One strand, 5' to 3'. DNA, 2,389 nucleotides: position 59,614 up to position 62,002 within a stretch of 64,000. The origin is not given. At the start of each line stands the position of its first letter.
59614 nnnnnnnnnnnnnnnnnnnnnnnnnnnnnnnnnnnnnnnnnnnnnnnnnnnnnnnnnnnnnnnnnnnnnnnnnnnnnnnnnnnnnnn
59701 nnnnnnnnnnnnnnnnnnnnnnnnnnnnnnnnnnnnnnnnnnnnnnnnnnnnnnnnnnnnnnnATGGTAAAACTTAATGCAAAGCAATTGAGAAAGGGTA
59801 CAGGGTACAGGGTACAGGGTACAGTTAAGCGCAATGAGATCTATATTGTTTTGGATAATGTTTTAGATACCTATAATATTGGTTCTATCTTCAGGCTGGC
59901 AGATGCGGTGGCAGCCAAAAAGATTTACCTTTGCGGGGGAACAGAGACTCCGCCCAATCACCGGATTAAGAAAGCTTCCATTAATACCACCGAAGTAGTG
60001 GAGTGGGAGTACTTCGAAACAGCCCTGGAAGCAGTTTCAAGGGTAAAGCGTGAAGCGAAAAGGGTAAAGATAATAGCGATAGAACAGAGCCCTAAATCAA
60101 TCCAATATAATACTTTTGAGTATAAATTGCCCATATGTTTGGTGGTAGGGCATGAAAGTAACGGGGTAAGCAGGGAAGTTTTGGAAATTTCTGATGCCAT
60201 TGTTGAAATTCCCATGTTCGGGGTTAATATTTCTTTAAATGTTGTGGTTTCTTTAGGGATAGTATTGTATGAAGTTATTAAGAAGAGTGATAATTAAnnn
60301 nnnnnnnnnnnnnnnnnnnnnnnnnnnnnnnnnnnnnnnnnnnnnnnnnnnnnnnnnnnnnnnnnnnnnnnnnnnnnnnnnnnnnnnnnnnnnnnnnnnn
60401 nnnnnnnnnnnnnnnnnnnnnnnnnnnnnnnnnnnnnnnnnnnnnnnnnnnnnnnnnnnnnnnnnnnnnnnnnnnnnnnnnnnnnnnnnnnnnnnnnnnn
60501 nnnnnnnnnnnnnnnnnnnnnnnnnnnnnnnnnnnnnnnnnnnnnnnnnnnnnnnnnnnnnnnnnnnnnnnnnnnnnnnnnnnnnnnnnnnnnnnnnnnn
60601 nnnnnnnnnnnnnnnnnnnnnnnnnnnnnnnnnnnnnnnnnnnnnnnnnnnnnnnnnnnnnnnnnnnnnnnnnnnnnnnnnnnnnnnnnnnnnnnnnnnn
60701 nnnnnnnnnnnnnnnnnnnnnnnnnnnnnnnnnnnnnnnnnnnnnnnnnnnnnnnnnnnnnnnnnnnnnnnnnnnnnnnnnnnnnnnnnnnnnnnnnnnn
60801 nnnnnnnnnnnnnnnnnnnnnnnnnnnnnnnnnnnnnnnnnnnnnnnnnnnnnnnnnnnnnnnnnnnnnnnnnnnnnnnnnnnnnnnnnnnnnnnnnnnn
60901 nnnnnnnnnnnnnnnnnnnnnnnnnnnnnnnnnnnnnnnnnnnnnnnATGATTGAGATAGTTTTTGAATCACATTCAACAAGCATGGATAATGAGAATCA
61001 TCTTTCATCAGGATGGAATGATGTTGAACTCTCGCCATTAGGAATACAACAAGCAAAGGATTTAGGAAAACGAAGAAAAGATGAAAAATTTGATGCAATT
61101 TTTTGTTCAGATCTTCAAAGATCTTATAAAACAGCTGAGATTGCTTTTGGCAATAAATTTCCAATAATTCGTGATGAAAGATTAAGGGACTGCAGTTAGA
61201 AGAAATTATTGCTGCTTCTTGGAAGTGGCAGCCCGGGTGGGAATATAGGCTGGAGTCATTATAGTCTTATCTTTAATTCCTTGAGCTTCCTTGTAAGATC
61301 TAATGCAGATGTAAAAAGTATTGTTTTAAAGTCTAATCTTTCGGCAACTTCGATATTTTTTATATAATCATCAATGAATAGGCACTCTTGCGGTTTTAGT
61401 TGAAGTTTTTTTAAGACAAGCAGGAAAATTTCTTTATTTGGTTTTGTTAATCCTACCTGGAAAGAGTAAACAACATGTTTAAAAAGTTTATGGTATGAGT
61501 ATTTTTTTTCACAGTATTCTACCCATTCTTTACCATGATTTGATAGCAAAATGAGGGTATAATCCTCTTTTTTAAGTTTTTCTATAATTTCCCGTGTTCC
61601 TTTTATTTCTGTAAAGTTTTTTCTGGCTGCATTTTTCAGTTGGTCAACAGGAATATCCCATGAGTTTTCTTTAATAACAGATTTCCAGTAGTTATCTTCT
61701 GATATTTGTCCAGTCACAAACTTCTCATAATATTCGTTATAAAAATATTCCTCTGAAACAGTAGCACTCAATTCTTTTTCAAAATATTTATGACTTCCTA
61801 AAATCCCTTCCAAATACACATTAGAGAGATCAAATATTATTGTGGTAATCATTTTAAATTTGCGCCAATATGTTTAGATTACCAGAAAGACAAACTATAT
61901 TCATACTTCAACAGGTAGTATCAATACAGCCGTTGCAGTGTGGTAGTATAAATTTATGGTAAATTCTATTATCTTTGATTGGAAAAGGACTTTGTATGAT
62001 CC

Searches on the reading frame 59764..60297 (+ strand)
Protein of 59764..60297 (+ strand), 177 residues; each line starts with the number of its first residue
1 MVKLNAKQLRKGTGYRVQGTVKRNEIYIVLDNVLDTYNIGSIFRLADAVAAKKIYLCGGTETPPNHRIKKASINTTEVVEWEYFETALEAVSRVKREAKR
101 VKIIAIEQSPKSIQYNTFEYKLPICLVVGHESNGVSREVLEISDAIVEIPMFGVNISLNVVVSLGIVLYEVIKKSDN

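Call 6: search_protein_families(library=pfam, proteins=[window:59764-60297:+], max_evalue=0.01)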
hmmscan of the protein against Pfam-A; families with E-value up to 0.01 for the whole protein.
window:59764-60297:+ (177 aa): 1 family
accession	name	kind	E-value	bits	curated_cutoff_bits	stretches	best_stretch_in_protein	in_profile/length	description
PF00588.24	SpoU_methylase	-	4.4e-32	111.6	29.7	1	26-169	2-142/142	SpoU rRNA Methylase family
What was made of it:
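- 59764..60297 (+): Intact trmH (SpoU family, 177 aa). Its first 143 nt are the right copy of the repeat. Pfam SpoU_methylase 4.4e-32 (call 6).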

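Call 8: find_encoding_contigs(protein=window:59764-60297:+, flank=8000, max_places=10)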
Protein window:59764-60297:+ (177 aa): no gene with exactly this product is on record in the collection.

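Call 10: find_homologous_proteins(query=window:59764-60297:+, max_evalue=1e-10)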
Query window:59764-60297:+ (177 aa): 5813 proteins with E <= 1e-10 among 5924 candidates; the best 120 are listed.
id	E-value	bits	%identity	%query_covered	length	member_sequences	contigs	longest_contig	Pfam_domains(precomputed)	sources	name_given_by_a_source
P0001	6.8e-108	376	100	100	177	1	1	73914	PF00588.25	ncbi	-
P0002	5.7e-92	324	86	98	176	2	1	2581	PF00588.25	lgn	-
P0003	3.6e-90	318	83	97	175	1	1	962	PF00588.25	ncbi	-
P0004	1.1e-88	313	82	98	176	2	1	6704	PF00588.25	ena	-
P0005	1.7e-88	313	81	99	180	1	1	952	PF00588.25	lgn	-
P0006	1.3e-86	307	81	99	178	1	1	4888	PF00588.25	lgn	-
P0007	2.9e-86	306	83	97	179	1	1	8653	PF00588.25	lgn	-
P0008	8.8e-86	304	80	98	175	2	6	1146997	PF00588.25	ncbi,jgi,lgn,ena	jgi:tRNA G18 (ribose-2'-O)-methylase SpoU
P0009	1.1e-85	304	82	98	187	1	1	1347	PF00588.25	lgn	-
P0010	1.2e-85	304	80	99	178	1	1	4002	PF00588.25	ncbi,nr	ncbi:TrmH family RNA methyltransferase [Patescibacteria group bacterium]|nr:TrmH family RNA methyltr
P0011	4.1e-85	302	82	98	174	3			PF00588.25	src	-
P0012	5.1e-85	302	80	99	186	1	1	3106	PF00588.25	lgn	-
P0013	1.3e-84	300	80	98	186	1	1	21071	PF00588.25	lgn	-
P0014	2.1e-84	300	80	97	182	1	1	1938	PF00588.25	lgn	-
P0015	2.1e-84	299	77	99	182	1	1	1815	PF00588.25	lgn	-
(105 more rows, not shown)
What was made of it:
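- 59764..60297 (+): Orthologues in call 10.
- The window is a metagenome-assembled contig (call 10).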

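Call 13: find_related_loci(query=window:59764-60297:+, collection=genome_contigs, flank=8000)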
Query window:59764-60297:+ (177 aa) in genome_contigs; peptide patterns used: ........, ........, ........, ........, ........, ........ (x = any residue, [..] = any of these).
571 stretches matched a pattern; 504 encode a relative of the query (tblastn E <= 1e-3); the best 80 are kept; 80 distinct loci.
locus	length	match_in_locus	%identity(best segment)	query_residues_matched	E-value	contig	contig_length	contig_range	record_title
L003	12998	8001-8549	79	1-175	6e-93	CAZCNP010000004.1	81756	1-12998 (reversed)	MAG TPA_asm: uncultured Gammaproteobacteria bacterium isolate binchicken_co38_1123 genome assembly, contig: NODE_745_len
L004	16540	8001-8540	77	4-176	2e-90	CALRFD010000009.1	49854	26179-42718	MAG: Patescibacteria group bacterium isolate Ike-100m-12 genome assembly, contig: Ike-100-c219, whole genome shotgun seq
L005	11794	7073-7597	76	2-176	4e-90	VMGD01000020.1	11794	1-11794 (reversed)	MAG: Microgenomates group bacterium Gr01-1014_7 G01um10147_scaffold_1806, whole genome shotgun sequence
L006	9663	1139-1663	76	1-175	8e-89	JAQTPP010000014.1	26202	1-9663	MAG: Candidatus Daviesbacteria bacterium isolate STB_119 NODE_4017_length_26202_cov_5.852579_Sandtown_B, whole genome sh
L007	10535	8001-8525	77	1-175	1e-88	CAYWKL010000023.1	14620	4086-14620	MAG TPA_asm: uncultured Gammaproteobacteria bacterium isolate binchicken_co38_1283 genome assembly, contig: NODE_8683_le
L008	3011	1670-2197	78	1-175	1e-89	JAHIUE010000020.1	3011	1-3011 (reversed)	MAG: Patescibacteria group bacterium isolate MM_PC_MetaG.mb.24 MM_PC_MetaG.mb.24_k141_298867, whole genome shotgun seque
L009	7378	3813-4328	77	4-175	9e-88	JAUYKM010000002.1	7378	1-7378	MAG: Candidatus Daviesbacteria bacterium isolate C24_metabat.bin.195_sub C24_k141_857754, whole genome shotgun sequence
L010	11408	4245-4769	77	1-175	2e-87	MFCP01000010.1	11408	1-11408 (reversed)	MAG: Candidatus Daviesbacteria bacterium RIFCSPHIGHO2_01_FULL_40_11 rifcsphigho2_01_scaffold_14623, whole genome shotgun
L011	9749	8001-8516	76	4-175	1e-85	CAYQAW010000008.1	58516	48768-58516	MAG TPA_asm: uncultured Gammaproteobacteria bacterium isolate binchicken_co251_588 genome assembly, contig: NODE_749_len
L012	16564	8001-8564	72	1-174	4e-84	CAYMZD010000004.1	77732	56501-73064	MAG TPA_asm: uncultured Gammaproteobacteria bacterium isolate binchicken_co110_145 genome assembly, contig: NODE_850_len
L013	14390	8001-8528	70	1-176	1e-82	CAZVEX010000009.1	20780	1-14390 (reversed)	MAG TPA_asm: uncultured Gammaproteobacteria bacterium isolate binchicken_co38_210 genome assembly, contig: NODE_5379_len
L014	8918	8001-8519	73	2-174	1e-82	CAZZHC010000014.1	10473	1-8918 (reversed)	MAG TPA_asm: uncultured Gammaproteobacteria bacterium isolate SRP269290_co4_53 genome assembly, contig: NODE_5058_length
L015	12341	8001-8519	70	2-174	8e-83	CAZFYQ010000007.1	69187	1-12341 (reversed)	MAG TPA_asm: uncultured Gammaproteobacteria bacterium isolate SRP200132_co1_341 genome assembly, contig: NODE_537_length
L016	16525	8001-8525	71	1-174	4e-82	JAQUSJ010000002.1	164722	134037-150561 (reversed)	MAG: Candidatus Daviesbacteria bacterium isolate STD1_94 NODE_157_length_164722_cov_15.344324_Sandtown_D1, whole genome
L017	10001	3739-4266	71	2-175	4e-82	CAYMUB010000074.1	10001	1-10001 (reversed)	MAG TPA_asm: uncultured Gammaproteobacteria bacterium isolate binchicken_co203_488 genome assembly, contig: k141_2069847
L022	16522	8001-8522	69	2-177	1e-80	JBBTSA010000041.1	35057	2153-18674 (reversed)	MAG: Patescibacteria group bacterium isolate H51-bin048_1 H51_bin048_1_000000000041, whole genome shotgun sequence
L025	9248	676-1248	68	1-174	4e-80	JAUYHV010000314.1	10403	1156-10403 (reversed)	MAG: Dehalococcoidia bacterium isolate C24_maxbin.178 C24_k141_558343, whole genome shotgun sequence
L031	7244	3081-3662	65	1-174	7e-80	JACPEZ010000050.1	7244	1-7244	MAG: Candidatus Daviesbacteria bacterium isolate NC_groundwater_348_Ag_B-0.1um_41_18 GD18-4_B1_scaffold_1641941, whole g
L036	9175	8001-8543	67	2-174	2e-78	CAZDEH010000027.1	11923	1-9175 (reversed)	MAG TPA_asm: uncultured Gammaproteobacteria bacterium isolate SRP050083_co3_643 genome assembly, contig: NODE_4739_lengt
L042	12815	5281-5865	62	1-174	2e-77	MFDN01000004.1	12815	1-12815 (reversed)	MAG: Candidatus Daviesbacteria bacterium RIFCSPLOWO2_01_FULL_39_23 rifcsplowo2_01_scaffold_16567, whole genome shotgun s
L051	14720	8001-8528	64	2-173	9e-76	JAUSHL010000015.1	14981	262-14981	MAG: Candidatus Daviesbacteria bacterium isolate E14_metabat.bin.192 E14_k141_1449201, whole genome shotgun sequence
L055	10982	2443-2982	64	2-174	1e-74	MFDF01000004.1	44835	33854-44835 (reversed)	MAG: Candidatus Daviesbacteria bacterium RIFCSPHIGHO2_12_FULL_37_16 rifcsphigho2_12_scaffold_1337, whole genome shotgun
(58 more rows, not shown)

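Call 25: search_protein_families(library=pfam, proteins=[L031:2401-2709:+, L031:2702-3088:+, L004:7310-7606:+, L004:7627-7968:+, L036:7446-7727:+, L036:7728-7982:+, L042:4417-4623:+, L042:4611-5279:+, L051:6902-7948:-], max_evalue=0.001)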
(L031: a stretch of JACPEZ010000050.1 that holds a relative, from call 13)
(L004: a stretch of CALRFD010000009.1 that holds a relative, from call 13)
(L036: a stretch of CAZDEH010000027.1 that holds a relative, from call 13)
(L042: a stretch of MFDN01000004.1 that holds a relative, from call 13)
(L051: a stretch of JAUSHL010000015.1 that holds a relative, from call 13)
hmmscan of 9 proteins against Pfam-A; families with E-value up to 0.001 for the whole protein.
L031:2401-2709:+ (102 aa): 3 families
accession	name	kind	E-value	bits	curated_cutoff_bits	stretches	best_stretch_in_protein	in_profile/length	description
PF18765.7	Polbeta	-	8.9e-12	45.5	26.9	1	11-101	3-88/93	Polymerase beta, Nucleotidyltransferase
PF01909.29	NTP_transf_2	-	2e-11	44.5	21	1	11-80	4-79/93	Nucleotidyltransferase domain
PF22600.2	MTPAP-like_central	-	0.00064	20.2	27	1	12-59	30-76/139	Poly(A) RNA polymerase, mitochondrial-like, central palm domain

L031:2702-3088:+ (128 aa): 1 family
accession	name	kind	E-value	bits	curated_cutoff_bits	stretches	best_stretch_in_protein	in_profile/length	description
PF05168.19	HEPN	-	5.1e-27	94.8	22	1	6-122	3-116/117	HEPN domain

L004:7310-7606:+ (98 aa): 2 families
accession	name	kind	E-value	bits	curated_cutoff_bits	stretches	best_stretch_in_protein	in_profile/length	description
PF01909.29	NTP_transf_2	-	6.3e-16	59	21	1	14-93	3-89/93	Nucleotidyltransferase domain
PF18765.7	Polbeta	-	1.4e-14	54.5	26.9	1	13-97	1-87/93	Polymerase beta, Nucleotidyltransferase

L004:7627-7968:+ (113 aa): 1 family
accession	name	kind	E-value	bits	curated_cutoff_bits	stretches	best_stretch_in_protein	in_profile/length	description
PF01934.22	HepT-like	-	3.5e-29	101.4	23.5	1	12-108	1-120/120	Ribonuclease HepT-like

L036:7446-7727:+ (93 aa): 1 family
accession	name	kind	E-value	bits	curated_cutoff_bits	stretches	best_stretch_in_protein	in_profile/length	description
PF02604.26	PhdYeFM_antitox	-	2.6e-07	30.8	29.8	1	10-65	3-58/74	Antitoxin Phd_YefM, type II toxin-antitoxin system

L036:7728-7982:+ (84 aa): 1 family
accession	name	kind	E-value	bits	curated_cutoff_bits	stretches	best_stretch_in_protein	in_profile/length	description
PF05016.21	ParE_toxin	-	6e-07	30.4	23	1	4-83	1-89/89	ParE toxin of type II toxin-antitoxin system, parDE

L042:4417-4623:+ (68 aa): 0 families

L042:4611-5279:+ (222 aa): 1 family
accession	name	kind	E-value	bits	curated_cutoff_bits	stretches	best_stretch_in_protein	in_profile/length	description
PF08843.17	AbiEii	-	3.2e-19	70.2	22.5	1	24-158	8-172/238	Nucleotidyl transferase AbiEii toxin, Type IV TA system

L051:6902-7948:- (348 aa): 1 family
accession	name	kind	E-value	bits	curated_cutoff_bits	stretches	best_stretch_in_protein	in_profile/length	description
PF02661.23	Fic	-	1.2e-16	61.8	24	1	109-212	2-93/93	Fic/DOC family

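Call 26: search_protein_families(library=ncbifam, proteins=[window:59764-60297:+], max_evalue=0.001)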
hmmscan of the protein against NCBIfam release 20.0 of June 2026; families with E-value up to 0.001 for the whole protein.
window:59764-60297:+ (177 aa): 10 families
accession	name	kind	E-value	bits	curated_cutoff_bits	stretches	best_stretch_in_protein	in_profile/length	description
TIGR00186.1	rRNA_methyl_3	equivalog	2.6e-26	92.6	160.15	1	20-173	86-238/240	23S rRNA (guanosine(2251)-2'-O)-methyltransferase RlmB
NF008295.0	PRK11081.1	equivalog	2.6e-22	79.5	227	1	23-174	17-164/230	tRNA (guanosine(18)-2'-O)-methyltransferase TrmH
NF008386.0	PRK11181.1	equivalog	8.2e-16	58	366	1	24-174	94-241/244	23S rRNA (guanosine(2251)-2'-O)-methyltransferase RlmB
NF000477.1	NshR_TsnR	equivalog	9.3e-11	41.6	425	1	22-173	113-262/266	NshR/TsnR family 23S rRNA methyltransferase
TIGR00050.1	rRNA_methyl_1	subfamily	3.4e-09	36.9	167.15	1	25-174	4-156/233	TrmJ/YjtD family RNA methyltransferase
TIGR00185.1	tRNA_yibK_trmL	equivalog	5.2e-09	36.1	190.6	1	37-175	13-148/154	tRNA (uridine(34)/cytosine(34)/5-carboxymethylaminomethyluridine(34)-2'-O)-methyltransferase TrmL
NF041077.1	tRNAmeth_TrmJ_Sulfolob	equivalog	1.1e-07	31.8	350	1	33-176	9-156/229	tRNA (cytidine-2'-O-)-methyltransferase TrmJ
NF000035.1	nosihep_NshR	exception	2.7e-07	30.4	500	1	20-171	111-260/274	NshR family nosiheptide/thiostrepton resistance 23S rRNA methyltransferase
NF008117.0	PRK10864.1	equivalog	9e-06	25.1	267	1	24-173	195-340/344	tRNA/rRNA methyltransferase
NF011694.0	PRK15114.1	equivalog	0.00016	21.3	280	1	25-171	4-156/246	tRNA (cytosine(32)/uridine(32)-2'-O)-methyltransferase TrmJ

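Call 38: find_encoding_contigs(protein=P0002, flank=8000, max_places=4)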
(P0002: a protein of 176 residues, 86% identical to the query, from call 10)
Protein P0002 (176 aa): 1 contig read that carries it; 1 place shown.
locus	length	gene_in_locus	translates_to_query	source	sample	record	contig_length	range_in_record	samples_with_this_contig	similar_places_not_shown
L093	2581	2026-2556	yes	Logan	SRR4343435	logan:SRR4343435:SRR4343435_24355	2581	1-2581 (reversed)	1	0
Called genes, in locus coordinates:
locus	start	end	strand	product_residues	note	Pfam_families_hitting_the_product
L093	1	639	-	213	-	?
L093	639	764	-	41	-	-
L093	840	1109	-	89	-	-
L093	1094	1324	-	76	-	-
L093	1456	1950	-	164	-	-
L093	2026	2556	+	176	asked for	PF00588:SpoU_methylase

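Call 39: find_encoding_contigs(protein=P0007, flank=8000, max_places=4)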
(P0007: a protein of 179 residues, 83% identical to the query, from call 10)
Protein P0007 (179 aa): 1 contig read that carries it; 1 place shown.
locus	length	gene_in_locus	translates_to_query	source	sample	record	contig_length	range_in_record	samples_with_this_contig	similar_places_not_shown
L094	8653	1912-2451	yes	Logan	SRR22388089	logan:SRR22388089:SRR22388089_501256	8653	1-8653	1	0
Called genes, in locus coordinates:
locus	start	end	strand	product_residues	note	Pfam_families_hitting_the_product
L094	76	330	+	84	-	PF15919:HicB_lk_antitox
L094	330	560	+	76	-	PF07927:HicA_toxin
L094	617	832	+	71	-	PF10049:DUF2283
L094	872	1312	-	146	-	-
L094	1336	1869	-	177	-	-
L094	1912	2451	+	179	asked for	PF00588:SpoU_methylase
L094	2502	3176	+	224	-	PF08843:AbiEii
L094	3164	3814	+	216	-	PF13338:AbiEi_4 (weak)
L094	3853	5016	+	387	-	PF04389:Peptidase_M28, PF01546:Peptidase_M20, PF07687:M20_dimer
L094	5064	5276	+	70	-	-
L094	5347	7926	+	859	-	PF01326:PPDK_N, PF00391:PEP-utilizers (weak)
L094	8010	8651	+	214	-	?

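Call 40: find_encoding_contigs(protein=P0004, flank=8000, max_places=4)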
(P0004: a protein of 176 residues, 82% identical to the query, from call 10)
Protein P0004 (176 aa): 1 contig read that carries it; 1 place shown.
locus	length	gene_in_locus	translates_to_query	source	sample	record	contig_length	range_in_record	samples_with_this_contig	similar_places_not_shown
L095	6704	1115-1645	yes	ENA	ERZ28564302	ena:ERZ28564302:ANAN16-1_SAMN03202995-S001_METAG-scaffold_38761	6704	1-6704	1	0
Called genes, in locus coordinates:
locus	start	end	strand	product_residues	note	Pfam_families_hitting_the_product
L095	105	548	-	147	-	-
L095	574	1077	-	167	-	-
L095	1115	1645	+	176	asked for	PF00588:SpoU_methylase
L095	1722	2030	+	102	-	PF04365:BrnT_toxin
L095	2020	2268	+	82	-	PF12441:CopG_antitoxin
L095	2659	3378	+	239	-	PF00702:Hydrolase, PF09419:PGP_phosphatase (faint), PF13419:HAD_2, PF13242:Hydrolase_like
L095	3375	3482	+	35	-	-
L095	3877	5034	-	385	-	PF00486:Trans_reg_C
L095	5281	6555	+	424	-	PF13173:AAA_14, PF13635:DUF4143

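Call 66: search_protein_families(library=pfam, proteins=[L025:1223-2332:+, L055:3035-4831:+, L055:4833-5420:-, L031:3893-4357:+, L031:4347-4940:-, L022:8560-10800:+, L006:2882-4123:-, L006:1709-2269:+], max_evalue=0.001)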
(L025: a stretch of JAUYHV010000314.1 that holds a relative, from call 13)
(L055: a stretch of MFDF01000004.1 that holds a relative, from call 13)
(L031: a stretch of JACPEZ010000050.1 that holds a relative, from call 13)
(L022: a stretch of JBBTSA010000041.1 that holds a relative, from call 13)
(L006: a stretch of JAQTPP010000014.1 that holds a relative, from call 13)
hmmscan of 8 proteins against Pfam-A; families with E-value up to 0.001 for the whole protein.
L025:1223-2332:+ (369 aa): 1 family
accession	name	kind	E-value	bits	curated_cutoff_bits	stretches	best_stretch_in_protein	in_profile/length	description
PF01075.23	Glyco_transf_9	-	8.2e-08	32.3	22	1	264-332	167-234/247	Glycosyltransferase family 9 (heptosyltransferase)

L055:3035-4831:+ (598 aa): 0 families

L055:4833-5420:- (195 aa): 1 family
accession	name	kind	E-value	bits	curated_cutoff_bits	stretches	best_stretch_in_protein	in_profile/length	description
PF13207.12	AAA_17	-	1.6e-06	28.9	27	1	14-137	2-129/136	AAA domain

L031:3893-4357:+ (154 aa): 0 families

L031:4347-4940:- (197 aa): 1 family
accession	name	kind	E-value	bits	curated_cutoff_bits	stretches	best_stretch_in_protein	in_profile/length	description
PF04229.20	GrpB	-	2.8e-18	67.1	25.5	1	40-193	1-159/159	GrpB protein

L022:8560-10800:+ (746 aa): 0 families

L006:2882-4123:- (413 aa): 0 families

L006:1709-2269:+ (186 aa): 7 families
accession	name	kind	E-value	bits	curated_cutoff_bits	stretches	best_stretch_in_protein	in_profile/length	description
PF13671.12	AAA_33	-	4e-20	73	27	1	4-132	1-130/143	AAA domain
PF08433.16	KTI12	-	2.3e-13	50.7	22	1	4-130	3-125/271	Chromatin associated protein KTI12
PF13207.12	AAA_17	-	4e-08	34.1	27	1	9-130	2-130/136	AAA domain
PF13238.12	AAA_18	-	4.5e-06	27.6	29.4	1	6-129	2-119/128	AAA domain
PF01583.26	APS_kinase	-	2.3e-05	24.9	21.1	1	3-119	3-119/152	Adenylylsulphate kinase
PF01591.24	6PF2K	-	0.00012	22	27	0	5-168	16-194/223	6-phosphofructo-2-kinase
PF01202.28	SKI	-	0.00076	20.1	22.1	0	13-126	3-108/159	Shikimate kinase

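Call 107: list_cluster_members(proteins=[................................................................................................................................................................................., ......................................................, window:57001-57162:+, window:59764-60297:+])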
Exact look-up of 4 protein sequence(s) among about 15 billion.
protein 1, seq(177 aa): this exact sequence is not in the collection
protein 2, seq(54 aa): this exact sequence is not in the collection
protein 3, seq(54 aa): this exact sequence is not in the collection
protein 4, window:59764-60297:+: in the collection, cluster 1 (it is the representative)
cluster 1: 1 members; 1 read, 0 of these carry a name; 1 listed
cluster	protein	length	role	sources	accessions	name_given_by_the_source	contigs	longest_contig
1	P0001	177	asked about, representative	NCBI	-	-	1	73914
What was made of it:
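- On Integrase-mediated integrative element at a gene end: None was found for this cassette (call 107).
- The predicted hybrid proteins are absent from the protein collection, although short ORFs are rarely called there (call 107).
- Tried and rejected: Not in the collection (call 107).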

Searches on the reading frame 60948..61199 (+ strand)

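Call 26: search_protein_families(library=ncbifam, proteins=[window:60948-61199:+], max_evalue=0.001)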
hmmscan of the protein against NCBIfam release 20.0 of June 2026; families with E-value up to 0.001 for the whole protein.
window:60948-61199:+ (83 aa): 18 families
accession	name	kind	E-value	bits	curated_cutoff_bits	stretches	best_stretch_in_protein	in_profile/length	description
TIGR03162.1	ribazole_cobC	equivalog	7.9e-11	41.7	162.9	1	15-81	11-78/176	alpha-ribazole phosphatase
NF010715.0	PRK14117.1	equivalog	1.5e-10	40.9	421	1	1-68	1-70/230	phosphoglycerate mutase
NF002217.0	PRK01112.1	equivalog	2.7e-10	40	320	1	1-73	1-77/228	2,3-bisphosphoglycerate-dependent phosphoglycerate mutase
NF045917.1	PhserinePhPspA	equivalog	7.5e-10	38.8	350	1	1-81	1-82/211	phosphoserine phosphatase PspA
NF010716.0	PRK14118.1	equivalog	2.1e-09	37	409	1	2-67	1-68/227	2,3-diphosphoglycerate-dependent phosphoglycerate mutase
NF011580.0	PRK15004.1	equivalog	2.2e-09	37.6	250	1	9-69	8-68/203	adenosylcobalamin/alpha-ribazole phosphatase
NF038349.1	dPGM_arch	equivalog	5.4e-09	36.2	225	1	4-81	1-80/194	2,3-diphosphoglycerate-dependent phosphoglycerate mutase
TIGR01258.1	pgm_1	subfamily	1.9e-08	34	81.7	1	4-67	3-68/245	2,3-bisphosphoglycerate-dependent phosphoglycerate mutase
NF010713.0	PRK14115.1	equivalog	4.1e-08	32.8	305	1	1-65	1-67/248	2,3-diphosphoglycerate-dependent phosphoglycerate mutase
NF002339.0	PRK01295.1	equivalog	8.2e-08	31.9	316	1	5-66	6-69/206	2,3-bisphosphoglycerate-dependent phosphoglycerate mutase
NF009994.0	PRK13463.1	equivalog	1.3e-07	31.6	277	1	19-80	20-82/203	phosphoserine phosphatase 1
NF002901.0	PRK03482.1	equivalog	2.3e-07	30.7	261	1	4-81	4-82/215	2,3-diphosphoglycerate-dependent phosphoglycerate mutase GpmB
NF010714.0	PRK14116.1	equivalog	3.8e-07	29.8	401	1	1-67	1-69/229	2,3-diphosphoglycerate-dependent phosphoglycerate mutase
TIGR03848.1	MSMEG_4193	subfamily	5.2e-07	29.3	203.85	1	6-82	4-82/204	MSMEG_4193 family putative phosphomutase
NF010718.0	PRK14120.1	equivalog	8.3e-07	28.6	366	1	3-69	6-74/249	phosphoglyceromutase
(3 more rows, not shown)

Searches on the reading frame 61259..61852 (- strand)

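Call 26: search_protein_families(library=ncbifam, proteins=[window:61259-61852:-], max_evalue=0.001)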
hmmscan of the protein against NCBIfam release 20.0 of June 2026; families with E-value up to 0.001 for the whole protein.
window:61259-61852:- (197 aa): 26 families (the best 25 are shown)
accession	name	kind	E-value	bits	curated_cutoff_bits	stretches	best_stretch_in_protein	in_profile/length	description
NF006991.0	PRK09456.1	equivalog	6.4e-18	65.2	295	1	6-182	4-186/199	glucose-1-phosphatase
TIGR02247.1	HAD-1A3-hyp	subfamily_domain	3.5e-16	59.6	125.4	1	64-191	76-206/211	epoxide hydrolase N-terminal domain-like phosphatase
TIGR01509.1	HAD-SF-IA-v3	subfamily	2.1e-15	57.2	29.4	1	84-179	68-153/154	HAD-IA family hydrolase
TIGR02253.1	CTE7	subfamily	6.7e-13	48.9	169.75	1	76-182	89-196/221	TIGR02253 family HAD-type hydrolase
TIGR02252.1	DREG-2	subfamily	1.1e-12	48.2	155.2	1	76-178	100-202/203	HAD hydrolase, REG-2-like, family IA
TIGR01993.1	Pyr-5-nucltdase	equivalog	4.6e-12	46.1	142.9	1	79-179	79-182/183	pyrimidine 5'-nucleotidase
TIGR02254.1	YjjG_YfnB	equivalog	5.8e-12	45.6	159.9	1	75-183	91-199/223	YjjG family noncanonical pyrimidine nucleotidase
NF009804.0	PRK13288.1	equivalog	1.3e-09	37.8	218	1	78-192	79-193/215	pyrophosphatase PpaX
NF009695.0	PRK13222.1-2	equivalog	9.3e-09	35.1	225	1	84-180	97-193/226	phosphoglycolate phosphatase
TIGR02009.1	PGMB-YQAB-SF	subfamily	9.9e-08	32.4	153.35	1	78-164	85-170/186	beta-phosphoglucomutase family hydrolase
TIGR01990.1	bPGM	equivalog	3.8e-07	30.3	189.4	1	83-170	91-176/187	beta-phosphoglucomutase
TIGR01428.1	HAD_type_II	equivalog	4.8e-07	30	125.4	1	86-177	96-187/197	haloacid dehalogenase type II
NF008087.0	PRK10826.1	equivalog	5.7e-07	29.4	191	1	55-173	66-184/222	hexitol phosphatase HxpB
NF046057.1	bifunc_MtlD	equivalog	1.9e-06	26.6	800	1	83-181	93-192/683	bifunctional mannitol-1-phosphate dehydrogenase/phosphatase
TIGR01549.1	HAD-SF-IA-v1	subfamily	3.2e-06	27.6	23.3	1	77-172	58-147/149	HAD-IA family hydrolase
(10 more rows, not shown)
